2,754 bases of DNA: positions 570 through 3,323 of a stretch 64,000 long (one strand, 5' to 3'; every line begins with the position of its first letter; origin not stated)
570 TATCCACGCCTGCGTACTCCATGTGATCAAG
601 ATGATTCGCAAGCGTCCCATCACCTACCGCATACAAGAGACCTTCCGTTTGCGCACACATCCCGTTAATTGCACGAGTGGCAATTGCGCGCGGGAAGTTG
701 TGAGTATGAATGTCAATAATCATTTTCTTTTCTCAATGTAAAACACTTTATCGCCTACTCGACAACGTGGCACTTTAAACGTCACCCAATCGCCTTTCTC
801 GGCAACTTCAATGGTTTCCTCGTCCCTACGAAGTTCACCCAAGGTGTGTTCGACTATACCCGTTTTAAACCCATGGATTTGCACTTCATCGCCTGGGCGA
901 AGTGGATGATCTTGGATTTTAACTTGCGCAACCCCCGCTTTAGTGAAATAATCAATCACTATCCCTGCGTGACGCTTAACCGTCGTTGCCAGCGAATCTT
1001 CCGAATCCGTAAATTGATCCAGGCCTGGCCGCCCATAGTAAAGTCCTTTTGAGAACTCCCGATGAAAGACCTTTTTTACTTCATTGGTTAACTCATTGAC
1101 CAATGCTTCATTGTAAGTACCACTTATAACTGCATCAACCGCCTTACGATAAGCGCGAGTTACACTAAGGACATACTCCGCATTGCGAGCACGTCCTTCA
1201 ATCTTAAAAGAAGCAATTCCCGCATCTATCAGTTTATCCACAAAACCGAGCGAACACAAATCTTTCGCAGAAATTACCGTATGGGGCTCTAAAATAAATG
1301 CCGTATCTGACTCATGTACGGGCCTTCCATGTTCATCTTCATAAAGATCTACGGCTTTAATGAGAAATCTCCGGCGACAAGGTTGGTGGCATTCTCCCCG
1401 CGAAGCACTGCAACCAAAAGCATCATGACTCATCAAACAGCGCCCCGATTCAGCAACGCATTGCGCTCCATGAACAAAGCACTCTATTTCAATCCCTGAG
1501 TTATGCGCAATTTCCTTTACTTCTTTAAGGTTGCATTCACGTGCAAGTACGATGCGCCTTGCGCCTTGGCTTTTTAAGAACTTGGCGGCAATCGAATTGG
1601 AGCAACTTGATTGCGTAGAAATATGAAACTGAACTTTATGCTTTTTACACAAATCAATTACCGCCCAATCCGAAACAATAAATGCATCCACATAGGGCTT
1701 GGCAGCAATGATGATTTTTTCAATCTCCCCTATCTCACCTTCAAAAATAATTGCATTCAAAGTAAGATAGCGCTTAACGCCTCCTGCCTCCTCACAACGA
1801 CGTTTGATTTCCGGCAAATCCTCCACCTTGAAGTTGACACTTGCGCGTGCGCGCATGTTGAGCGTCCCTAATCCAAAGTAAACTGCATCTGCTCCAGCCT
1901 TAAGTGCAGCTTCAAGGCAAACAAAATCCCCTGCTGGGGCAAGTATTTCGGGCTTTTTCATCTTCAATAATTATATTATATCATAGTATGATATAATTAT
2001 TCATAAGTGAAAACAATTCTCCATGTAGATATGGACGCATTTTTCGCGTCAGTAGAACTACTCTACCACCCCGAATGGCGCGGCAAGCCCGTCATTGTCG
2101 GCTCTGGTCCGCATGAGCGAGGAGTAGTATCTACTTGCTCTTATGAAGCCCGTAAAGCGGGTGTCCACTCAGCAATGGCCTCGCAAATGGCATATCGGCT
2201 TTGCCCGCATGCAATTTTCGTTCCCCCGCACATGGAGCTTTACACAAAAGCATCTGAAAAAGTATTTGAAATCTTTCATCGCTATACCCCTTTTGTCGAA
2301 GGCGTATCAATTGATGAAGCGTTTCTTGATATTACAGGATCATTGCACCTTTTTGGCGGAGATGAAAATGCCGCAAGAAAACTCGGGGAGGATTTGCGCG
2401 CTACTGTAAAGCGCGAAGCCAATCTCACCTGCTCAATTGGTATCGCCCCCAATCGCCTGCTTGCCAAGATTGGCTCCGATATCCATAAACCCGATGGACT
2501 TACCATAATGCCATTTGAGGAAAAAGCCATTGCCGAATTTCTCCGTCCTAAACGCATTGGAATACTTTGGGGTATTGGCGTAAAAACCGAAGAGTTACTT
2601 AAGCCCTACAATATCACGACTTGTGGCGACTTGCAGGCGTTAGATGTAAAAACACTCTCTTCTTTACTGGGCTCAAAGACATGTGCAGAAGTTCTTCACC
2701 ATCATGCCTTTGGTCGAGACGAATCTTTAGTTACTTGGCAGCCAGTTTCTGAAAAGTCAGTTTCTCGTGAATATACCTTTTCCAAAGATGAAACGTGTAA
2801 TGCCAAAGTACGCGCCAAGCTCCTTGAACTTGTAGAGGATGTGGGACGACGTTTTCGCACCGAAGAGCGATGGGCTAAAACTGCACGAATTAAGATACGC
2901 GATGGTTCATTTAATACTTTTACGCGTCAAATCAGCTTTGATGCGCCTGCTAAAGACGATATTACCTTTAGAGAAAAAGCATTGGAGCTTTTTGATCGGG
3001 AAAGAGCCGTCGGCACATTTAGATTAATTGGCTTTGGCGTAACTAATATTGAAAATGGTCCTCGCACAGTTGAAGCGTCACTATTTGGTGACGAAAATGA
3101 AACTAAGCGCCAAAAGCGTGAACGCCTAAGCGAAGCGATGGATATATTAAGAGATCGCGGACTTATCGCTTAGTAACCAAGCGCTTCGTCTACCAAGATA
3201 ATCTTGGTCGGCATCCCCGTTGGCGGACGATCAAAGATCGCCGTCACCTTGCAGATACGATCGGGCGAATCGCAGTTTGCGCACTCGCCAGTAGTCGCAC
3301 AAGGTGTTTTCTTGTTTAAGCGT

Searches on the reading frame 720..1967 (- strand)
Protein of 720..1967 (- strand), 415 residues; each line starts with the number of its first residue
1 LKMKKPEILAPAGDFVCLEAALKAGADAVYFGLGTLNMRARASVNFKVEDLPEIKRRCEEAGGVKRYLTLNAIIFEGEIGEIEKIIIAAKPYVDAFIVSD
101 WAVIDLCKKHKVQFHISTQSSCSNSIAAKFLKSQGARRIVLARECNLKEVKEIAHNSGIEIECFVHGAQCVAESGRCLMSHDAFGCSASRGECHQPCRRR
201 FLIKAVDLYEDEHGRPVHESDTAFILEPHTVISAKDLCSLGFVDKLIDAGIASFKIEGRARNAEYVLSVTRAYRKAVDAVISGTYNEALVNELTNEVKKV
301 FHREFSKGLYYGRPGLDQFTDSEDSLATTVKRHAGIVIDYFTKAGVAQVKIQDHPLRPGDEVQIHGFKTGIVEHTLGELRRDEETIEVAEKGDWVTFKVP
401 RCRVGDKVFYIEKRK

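Call 80: search_protein_families(library=pfam, proteins=[window:720-1967:-], max_evalue=0.00001)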
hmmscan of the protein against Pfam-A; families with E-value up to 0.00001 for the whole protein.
window:720-1967:- (415 aa): 1 family
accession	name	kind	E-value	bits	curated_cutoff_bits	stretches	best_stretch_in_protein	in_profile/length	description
PF01136.24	Peptidase_U32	-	4.3e-71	239.3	22.4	1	92-314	15-231/233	Peptidase family U32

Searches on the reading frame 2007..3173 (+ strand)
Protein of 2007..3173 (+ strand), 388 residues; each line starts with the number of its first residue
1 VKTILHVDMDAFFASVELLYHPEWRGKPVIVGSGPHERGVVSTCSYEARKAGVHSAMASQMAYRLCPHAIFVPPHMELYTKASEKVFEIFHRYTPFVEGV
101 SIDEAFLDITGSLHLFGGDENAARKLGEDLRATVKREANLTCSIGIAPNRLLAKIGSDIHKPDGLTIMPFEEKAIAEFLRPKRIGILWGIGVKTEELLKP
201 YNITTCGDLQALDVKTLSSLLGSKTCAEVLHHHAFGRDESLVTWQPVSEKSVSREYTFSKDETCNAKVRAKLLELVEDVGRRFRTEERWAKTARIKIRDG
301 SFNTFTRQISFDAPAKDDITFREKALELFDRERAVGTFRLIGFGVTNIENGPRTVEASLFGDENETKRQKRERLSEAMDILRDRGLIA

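Call 80: search_protein_families(library=pfam, proteins=[window:2007-3173:+], max_evalue=0.00001)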
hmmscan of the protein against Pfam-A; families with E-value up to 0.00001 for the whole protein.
window:2007-3173:+ (388 aa): 3 families
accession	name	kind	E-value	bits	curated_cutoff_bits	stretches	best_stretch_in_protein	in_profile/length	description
PF00817.25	IMS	-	1.1e-51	175.1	23.2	1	7-158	1-148/148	impB/mucB/samB family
PF11799.13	IMS_C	-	4.8e-19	69.2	20.7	1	250-352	2-104/109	impB/mucB/samB family C-terminal domain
PF21999.2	IMS_HHH_1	-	4.8e-07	30.6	27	1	189-238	5-53/53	DNA polymerase-iota, thumb domain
